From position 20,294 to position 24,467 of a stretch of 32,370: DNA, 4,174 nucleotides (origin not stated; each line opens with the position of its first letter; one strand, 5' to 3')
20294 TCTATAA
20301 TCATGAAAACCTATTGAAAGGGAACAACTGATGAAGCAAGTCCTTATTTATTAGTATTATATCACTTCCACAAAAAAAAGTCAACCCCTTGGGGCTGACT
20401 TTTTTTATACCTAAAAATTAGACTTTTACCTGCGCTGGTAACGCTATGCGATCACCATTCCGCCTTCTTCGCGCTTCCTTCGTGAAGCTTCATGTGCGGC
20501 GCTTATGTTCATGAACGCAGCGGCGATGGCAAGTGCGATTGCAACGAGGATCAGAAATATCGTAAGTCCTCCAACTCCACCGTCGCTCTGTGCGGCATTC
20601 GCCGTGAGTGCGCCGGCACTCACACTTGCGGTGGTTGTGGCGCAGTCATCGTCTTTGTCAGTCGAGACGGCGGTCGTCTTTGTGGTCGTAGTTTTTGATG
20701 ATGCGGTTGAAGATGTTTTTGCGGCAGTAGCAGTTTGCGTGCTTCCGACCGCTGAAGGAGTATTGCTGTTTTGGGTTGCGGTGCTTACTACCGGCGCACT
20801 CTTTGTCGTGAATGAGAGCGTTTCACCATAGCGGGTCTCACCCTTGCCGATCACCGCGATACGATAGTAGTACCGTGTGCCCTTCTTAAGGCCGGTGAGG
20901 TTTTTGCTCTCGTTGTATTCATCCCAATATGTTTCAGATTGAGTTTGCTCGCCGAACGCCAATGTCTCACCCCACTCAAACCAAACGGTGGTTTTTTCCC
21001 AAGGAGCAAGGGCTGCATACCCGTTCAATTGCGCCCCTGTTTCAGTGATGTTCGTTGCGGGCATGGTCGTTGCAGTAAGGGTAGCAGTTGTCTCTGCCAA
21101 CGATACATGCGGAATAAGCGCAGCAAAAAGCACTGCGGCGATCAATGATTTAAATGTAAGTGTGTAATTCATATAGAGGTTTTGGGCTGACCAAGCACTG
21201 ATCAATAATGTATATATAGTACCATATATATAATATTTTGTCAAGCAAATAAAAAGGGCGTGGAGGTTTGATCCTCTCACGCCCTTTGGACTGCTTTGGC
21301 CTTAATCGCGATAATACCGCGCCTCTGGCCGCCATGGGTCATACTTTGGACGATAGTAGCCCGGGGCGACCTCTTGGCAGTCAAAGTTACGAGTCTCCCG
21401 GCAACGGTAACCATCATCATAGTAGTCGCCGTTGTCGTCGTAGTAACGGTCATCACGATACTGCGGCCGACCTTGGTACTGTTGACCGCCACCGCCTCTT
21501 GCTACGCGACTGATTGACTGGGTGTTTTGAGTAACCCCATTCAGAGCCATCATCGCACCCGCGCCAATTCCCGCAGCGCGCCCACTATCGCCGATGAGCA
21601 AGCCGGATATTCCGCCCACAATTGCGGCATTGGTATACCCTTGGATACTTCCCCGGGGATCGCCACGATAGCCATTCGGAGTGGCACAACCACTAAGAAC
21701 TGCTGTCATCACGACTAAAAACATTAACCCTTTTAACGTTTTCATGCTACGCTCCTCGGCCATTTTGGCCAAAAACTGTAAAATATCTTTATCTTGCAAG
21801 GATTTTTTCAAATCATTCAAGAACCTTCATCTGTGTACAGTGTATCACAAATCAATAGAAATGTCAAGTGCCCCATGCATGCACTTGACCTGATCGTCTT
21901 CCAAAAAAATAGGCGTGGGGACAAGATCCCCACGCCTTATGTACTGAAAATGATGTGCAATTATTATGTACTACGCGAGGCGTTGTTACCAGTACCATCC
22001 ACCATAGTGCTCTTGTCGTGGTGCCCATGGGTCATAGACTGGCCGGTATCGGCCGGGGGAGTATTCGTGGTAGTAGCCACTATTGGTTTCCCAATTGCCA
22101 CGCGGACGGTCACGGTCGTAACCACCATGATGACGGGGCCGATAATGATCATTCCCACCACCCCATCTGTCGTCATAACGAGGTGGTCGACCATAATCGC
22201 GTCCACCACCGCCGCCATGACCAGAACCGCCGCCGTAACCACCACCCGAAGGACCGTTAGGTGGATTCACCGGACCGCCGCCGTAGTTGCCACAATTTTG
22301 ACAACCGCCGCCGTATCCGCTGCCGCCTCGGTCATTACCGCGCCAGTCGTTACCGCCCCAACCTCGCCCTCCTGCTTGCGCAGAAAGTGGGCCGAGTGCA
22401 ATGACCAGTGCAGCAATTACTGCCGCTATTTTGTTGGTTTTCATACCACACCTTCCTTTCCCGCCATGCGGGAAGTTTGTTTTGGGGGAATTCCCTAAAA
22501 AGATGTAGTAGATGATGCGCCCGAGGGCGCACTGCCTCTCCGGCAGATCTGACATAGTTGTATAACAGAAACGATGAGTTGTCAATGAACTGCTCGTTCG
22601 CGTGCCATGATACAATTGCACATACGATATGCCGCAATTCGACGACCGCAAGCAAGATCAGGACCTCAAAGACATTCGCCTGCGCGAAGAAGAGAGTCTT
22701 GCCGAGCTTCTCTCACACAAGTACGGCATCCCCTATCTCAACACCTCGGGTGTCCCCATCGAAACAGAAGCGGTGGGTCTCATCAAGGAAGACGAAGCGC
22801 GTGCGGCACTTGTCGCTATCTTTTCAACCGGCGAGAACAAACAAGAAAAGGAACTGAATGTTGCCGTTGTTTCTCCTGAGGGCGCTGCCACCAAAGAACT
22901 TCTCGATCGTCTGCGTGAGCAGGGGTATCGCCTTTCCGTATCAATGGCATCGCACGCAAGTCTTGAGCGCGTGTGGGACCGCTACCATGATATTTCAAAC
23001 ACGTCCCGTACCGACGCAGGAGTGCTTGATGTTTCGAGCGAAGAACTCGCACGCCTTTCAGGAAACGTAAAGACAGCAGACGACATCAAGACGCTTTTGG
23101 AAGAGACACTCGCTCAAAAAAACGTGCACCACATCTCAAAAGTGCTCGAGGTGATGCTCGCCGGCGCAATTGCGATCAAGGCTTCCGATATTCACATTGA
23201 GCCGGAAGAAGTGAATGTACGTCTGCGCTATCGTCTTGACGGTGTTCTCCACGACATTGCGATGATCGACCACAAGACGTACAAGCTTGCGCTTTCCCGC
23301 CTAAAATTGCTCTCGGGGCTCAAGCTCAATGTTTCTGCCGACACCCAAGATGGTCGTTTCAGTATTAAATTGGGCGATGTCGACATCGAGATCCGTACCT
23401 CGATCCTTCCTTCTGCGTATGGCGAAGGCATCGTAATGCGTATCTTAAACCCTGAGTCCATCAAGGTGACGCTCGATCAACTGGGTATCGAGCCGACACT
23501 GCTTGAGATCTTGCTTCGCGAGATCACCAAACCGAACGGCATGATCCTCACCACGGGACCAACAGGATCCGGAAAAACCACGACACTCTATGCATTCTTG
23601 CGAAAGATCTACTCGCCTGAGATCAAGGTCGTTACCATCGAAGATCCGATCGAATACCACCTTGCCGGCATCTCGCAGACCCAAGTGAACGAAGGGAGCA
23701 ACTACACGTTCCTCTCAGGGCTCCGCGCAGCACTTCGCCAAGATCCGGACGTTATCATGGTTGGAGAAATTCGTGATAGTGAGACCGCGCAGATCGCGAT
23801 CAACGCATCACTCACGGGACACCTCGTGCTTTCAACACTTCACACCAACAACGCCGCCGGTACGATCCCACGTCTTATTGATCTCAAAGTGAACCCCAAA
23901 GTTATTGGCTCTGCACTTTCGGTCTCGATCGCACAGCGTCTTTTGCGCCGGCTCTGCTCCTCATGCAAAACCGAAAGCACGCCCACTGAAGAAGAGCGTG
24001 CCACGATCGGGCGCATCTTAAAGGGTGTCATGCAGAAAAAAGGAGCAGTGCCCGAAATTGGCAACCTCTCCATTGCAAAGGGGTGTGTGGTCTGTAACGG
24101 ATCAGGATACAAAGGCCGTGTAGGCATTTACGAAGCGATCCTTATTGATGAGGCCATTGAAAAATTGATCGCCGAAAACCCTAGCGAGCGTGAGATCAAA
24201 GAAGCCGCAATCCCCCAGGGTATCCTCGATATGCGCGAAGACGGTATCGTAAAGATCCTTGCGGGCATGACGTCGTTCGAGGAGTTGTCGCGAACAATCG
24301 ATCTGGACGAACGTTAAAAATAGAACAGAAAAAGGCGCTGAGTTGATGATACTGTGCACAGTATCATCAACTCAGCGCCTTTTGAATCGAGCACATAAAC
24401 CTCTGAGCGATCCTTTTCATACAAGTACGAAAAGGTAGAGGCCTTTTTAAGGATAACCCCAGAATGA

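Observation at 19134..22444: Tandem array of exported proteins with extreme Arg/Tyr/Asp/Gly tails linked by private shared motifs, wedged between Fn3 surface proteins and an orphan pilB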

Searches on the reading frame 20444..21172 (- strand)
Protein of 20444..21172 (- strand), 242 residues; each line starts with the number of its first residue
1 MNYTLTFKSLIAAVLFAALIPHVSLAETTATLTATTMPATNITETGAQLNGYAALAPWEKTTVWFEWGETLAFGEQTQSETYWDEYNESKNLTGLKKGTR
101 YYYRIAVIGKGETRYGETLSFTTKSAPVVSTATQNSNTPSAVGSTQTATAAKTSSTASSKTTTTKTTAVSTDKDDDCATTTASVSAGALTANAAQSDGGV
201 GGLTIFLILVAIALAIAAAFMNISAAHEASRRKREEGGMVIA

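Call 6: search_protein_families(library=pfam, proteins=[window:20444-21172:-], max_evalue=1)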
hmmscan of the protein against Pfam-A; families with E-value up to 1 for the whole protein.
window:20444-21172:- (242 aa): 3 families
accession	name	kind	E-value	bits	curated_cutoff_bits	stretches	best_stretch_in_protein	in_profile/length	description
PF16656.11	Pur_ac_phosph_N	-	6.3e-05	23.9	30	1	76-123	47-93/93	Purple acid Phosphatase, N-terminal domain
PF16655.11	PhoD_N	-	0.16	12.9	30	1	89-118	60-88/90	PhoD-like phosphatase, N-terminal domain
PF01456.22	Mucin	-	0.85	10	34.7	1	110-218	26-141/143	Mucin-like glycoprotein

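Call 7: search_protein_families(library=ncbifam, proteins=[window:20444-21172:-], max_evalue=1)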
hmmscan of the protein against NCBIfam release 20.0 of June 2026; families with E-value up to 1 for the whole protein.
window:20444-21172:- (242 aa): 1 family
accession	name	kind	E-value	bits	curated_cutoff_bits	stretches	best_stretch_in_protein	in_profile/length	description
NF045849.1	ICE_MMCAP2_0565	equivalog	0.07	12.8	40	1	202-233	16-50/80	Mbov_0395 family pilin-like conjugal transfer protein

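Call 26: find_related_loci(query=A2, collection=genome_contigs, flank=10000)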
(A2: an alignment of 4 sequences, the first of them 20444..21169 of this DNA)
Query A2 (241 aa) in genome_contigs; peptide patterns used: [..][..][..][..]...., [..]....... (x = any residue, [..] = any of these).
48 stretches matched a pattern; 4 encode a relative of the query (tblastn E <= 1e-3); 4 distinct loci.
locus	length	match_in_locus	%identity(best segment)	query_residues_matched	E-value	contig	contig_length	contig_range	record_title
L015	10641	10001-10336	36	23-141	3e-12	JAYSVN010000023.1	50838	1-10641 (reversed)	MAG: Candidatus Paceibacterota bacterium isolate GFS_12822 GFS_12822_22, whole genome shotgun sequence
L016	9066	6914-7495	34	32-137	1e-9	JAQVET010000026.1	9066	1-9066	MAG: Candidatus Paceibacterota bacterium isolate STE_141 NODE_20337_length_9066_cov_5.029869_Sandtown_E, whole genome sh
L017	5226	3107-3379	32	34-122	3e-7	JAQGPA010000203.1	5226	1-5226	MAG: Pedosphaera sp. isolate RYN_627 scaffold_2347310, whole genome shotgun sequence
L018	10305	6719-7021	31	32-128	2e-5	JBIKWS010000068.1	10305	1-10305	MAG: Cyanophyceae cyanobacterium isolate ME2015-09-13_3300035666_group6_bin94 Rohwer_bin2692_scaffold_7845_c1, whole gen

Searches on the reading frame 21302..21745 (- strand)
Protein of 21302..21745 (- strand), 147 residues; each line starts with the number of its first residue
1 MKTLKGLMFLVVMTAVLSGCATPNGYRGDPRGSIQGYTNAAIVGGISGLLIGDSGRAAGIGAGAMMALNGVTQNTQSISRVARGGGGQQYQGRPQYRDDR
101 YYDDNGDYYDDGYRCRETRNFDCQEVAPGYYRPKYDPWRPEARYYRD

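Call 6: search_protein_families(library=pfam, proteins=[window:21302-21745:-], max_evalue=1)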
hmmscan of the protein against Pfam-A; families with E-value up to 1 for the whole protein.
window:21302-21745:- (147 aa): 0 families

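Call 7: search_protein_families(library=ncbifam, proteins=[window:21302-21745:-], max_evalue=1)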
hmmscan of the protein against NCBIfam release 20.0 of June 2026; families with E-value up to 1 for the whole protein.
window:21302-21745:- (147 aa): 6 families
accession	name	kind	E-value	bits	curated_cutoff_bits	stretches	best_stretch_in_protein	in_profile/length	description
NF047637.1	lipo_CC0125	subfamily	0.02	15.4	40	1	7-42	3-37/169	CC0125/CC1285 family lipoprotein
NF038224.1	OmpA_like_CmpA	equivalog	0.021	14.4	300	1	4-71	7-78/233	C-OmpA-like family protein CmpA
NF053611.1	YiaD_Gzip_OmpA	equivalog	0.055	13.1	175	1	10-65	3-60/206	YiaD family glycine zipper/OmpA-like lipoprotein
NF053612.1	anchor_PA1041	equivalog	0.065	13.2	250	1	8-67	6-65/236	PA1041 family peptidoglycan-binding anchor lipoprotein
NF046038.1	NGK_0946_fam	subfamily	0.17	12.4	45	1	5-35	2-32/102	NGK_0946 family protein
NF033216.1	lipo_YgdI_YgdR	subfamily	0.98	9.4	42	1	5-23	4-22/71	YgdI/YgdR family lipoprotein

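Call 13: find_homologous_proteins(query=window:21302-21745:-, max_evalue=0.01)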
Query window:21302-21745:- (147 aa): 2 proteins with E <= 0.01 among 35 candidates.
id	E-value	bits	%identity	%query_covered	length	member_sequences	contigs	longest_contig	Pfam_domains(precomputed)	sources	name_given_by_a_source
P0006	1.2e-94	333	100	100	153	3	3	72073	-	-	-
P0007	6.3e-68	246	79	99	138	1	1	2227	-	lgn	-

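Call 17: find_encoding_contigs(protein=P0007, flank=10000)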
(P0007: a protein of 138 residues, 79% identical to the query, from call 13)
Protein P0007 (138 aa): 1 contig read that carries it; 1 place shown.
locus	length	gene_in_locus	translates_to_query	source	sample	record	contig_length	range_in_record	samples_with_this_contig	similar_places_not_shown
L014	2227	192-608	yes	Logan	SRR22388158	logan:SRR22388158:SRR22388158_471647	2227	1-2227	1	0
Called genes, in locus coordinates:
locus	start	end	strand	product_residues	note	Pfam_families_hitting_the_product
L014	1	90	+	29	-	?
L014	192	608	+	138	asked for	-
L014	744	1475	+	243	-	PF16656:Pur_ac_phosph_N (weak)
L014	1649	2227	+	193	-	?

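Call 76: search_protein_families(library=pfam, proteins=[window:21302-21742:-], max_evalue=10)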
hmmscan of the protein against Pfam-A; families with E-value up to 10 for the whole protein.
window:21302-21742:- (146 aa): 0 families

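Call 102: search_solved_structures(query=A7, max_evalue=10, show_alignments=2)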
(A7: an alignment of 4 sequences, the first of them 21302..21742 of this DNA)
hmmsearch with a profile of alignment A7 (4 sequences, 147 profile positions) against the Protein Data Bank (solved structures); distinct sequences matched with E-value up to 10: 1.
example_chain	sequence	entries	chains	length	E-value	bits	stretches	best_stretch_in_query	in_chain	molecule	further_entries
8gph_A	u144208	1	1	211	1.4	12.2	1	32-68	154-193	Peptidase C3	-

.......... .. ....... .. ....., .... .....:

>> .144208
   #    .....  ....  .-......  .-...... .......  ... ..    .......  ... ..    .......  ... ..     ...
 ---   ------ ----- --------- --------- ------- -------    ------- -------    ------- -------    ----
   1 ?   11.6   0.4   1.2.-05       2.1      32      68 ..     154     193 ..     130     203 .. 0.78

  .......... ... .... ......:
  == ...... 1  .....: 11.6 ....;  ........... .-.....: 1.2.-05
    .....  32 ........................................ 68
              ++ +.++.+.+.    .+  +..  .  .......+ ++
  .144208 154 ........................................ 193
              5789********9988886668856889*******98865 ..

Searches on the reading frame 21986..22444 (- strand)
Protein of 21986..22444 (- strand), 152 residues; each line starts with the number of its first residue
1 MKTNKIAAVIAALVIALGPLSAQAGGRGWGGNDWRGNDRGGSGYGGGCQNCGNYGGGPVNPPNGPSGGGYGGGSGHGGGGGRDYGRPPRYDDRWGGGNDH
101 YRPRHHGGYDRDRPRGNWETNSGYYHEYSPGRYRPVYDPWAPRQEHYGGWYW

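Call 6: search_protein_families(library=pfam, proteins=[window:21986-22444:-], max_evalue=1)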
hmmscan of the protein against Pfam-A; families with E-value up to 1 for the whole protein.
window:21986-22444:- (152 aa): 0 families

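Call 7: search_protein_families(library=ncbifam, proteins=[window:21986-22444:-], max_evalue=1)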
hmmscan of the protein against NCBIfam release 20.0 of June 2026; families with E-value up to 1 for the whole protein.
window:21986-22444:- (152 aa): 0 families

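Call 12: find_homologous_proteins(query=window:21986-22444:-, max_evalue=0.01)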
Query window:21986-22444:- (152 aa): 1 proteins with E <= 0.01 among 907 candidates.
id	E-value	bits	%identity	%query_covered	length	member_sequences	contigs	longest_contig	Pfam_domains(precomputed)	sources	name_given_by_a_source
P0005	7.1e-97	341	100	100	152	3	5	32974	-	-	-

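Call 76: search_protein_families(library=pfam, proteins=[window:21986-22441:-], max_evalue=10)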
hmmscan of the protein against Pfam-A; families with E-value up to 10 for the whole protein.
window:21986-22441:- (151 aa): 0 families

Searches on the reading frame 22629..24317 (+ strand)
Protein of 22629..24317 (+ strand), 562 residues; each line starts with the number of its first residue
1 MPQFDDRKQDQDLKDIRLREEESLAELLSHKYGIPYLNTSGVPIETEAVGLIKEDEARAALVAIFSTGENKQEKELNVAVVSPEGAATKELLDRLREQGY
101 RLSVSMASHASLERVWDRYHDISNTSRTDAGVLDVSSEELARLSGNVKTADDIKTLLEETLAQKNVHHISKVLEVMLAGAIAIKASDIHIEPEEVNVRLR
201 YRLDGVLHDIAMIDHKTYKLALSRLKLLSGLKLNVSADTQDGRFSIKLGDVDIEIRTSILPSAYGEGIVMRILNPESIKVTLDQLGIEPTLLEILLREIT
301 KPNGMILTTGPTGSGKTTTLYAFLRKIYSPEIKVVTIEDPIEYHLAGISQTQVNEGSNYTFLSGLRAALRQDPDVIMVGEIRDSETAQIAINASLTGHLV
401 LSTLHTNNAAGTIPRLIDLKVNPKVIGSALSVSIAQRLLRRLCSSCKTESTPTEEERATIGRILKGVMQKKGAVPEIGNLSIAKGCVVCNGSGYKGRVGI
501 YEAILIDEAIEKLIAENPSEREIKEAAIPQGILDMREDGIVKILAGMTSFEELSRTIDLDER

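Call 6: search_protein_families(library=pfam, proteins=[window:22629-24317:+], max_evalue=1)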
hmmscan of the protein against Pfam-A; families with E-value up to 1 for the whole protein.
window:22629-24317:+ (562 aa): 19 families
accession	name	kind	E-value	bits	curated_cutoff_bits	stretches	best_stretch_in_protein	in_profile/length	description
PF00437.27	T2SSE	-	4.6e-116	387.9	24.9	1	164-555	3-370/370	Type II/IV secretion system protein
PF05157.20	MshEN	-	9.3e-05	22.8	23.1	1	32-120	1-84/90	MshEN domain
PF25199.1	nSTAND_NTPase5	-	0.00052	20.3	34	1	290-358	27-97/145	Novel STAND NTPase 5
PF20720.3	nSTAND3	-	0.00092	19.4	27.2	1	298-342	12-56/155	Novel STAND NTPase 3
PF13401.12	AAA_22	-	0.0025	18.6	27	1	302-328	4-30/130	AAA domain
PF13191.12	AAA_16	-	0.0062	17.5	32.6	1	292-344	12-63/167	AAA ATPase domain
PF12775.13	AAA_7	-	0.0071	16.3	25.8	1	291-337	21-67/181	P-loop containing dynein motor region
PF13173.12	AAA_14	-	0.01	16.3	27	1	304-348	3-48/129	AAA domain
PF13555.12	AAA_29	-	0.013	15.6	27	1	301-323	20-42/61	P-loop containing region of AAA domain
PF00270.35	DEAD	-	0.016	15.3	26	0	305-333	16-47/167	DEAD/DEAH box helicase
PF13604.12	AAA_30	-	0.021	15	27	1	299-325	13-40/191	AAA domain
PF02399.21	Herpes_ori_bp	-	0.021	13.4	20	1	260-337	9-84/820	Origin of replication binding protein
PF13481.12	AAA_25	-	0.033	14.2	27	0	283-324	13-54/195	AAA domain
PF13245.12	AAA_19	-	0.055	14.1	25.1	0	303-326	11-34/134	AAA domain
PF06414.18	Zeta_toxin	-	0.056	13.3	22.3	0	305-335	18-47/199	Zeta toxin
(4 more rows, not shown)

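Call 7: search_protein_families(library=ncbifam, proteins=[window:22629-24317:+], max_evalue=1)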
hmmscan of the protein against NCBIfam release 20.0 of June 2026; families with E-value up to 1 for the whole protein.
window:22629-24317:+ (562 aa): 27 families (the best 25 are shown)
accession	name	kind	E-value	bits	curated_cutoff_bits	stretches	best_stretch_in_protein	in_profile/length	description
TIGR02538.1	type_IV_pilB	equivalog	1.1e-138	463.3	675.65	1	17-556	39-561/564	type IV-A pilus assembly ATPase PilB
TIGR02533.1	type_II_gspE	equivalog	7.4e-137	456.9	630.25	1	74-555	20-484/486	type II secretion system ATPase GspE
NF053534.1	T4PilAsmATPsTfpB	equivalog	2.3e-116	389.5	850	1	22-556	66-581/584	type IV pilus assembly ATPase TfpB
NF007755.0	PRK10436.1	equivalog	6e-114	381.3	617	1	71-558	24-460/465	type II secretion system protein GspE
NF041000.1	ATPase_ComGA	equivalog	6.6e-72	241.7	300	1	176-440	3-266/267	competence type IV pilus ATPase ComGA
TIGR01420.1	pilT_fam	subfamily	2.9e-53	181.3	319.1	1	173-441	2-266/343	PilT/PilU family type 4a pilus ATPase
TIGR02525.1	plasmid_TraJ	equivalog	6.6e-31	107.6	368.3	1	268-419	120-272/372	plasmid transfer ATPase TraJ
TIGR02524.1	dot_icm_DotB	equivalog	4.6e-23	82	463.3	1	276-432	101-272/358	Dot/Icm type IV secretion system ATPase DotB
NF058587.1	archaellum_moto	equivalog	1.5e-20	73.5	550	1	305-431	277-409/527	archaellum flagellar ATPase motor FlaI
TIGR03819.1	heli_sec_ATPase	hypoth_equivalog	5.6e-16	58.6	373.15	1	213-420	91-301/340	TadA family conjugal transfer-associated ATPase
TIGR02782.1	TrbB_P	equivalog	2.1e-14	53.5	304.55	1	297-419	130-255/303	P-type conjugative transfer ATPase TrbB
TIGR02788.1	VirB11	equivalog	4.1e-13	49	249.95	1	303-423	144-269/308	P-type DNA transfer ATPase VirB11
NF010469.0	PRK13894.1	subfamily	7.7e-13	48.5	508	1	297-419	143-267/320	conjugal transfer ATPase TrbB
NF053672.1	bindosome_BasE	exception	7.1e-12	44.8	1000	1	291-419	258-391/512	bindosome assembly system ATPase subunit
NF010407.0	PRK13833.1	subfamily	1.2e-10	41.3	499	1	304-420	145-263/323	conjugal transfer protein TrbB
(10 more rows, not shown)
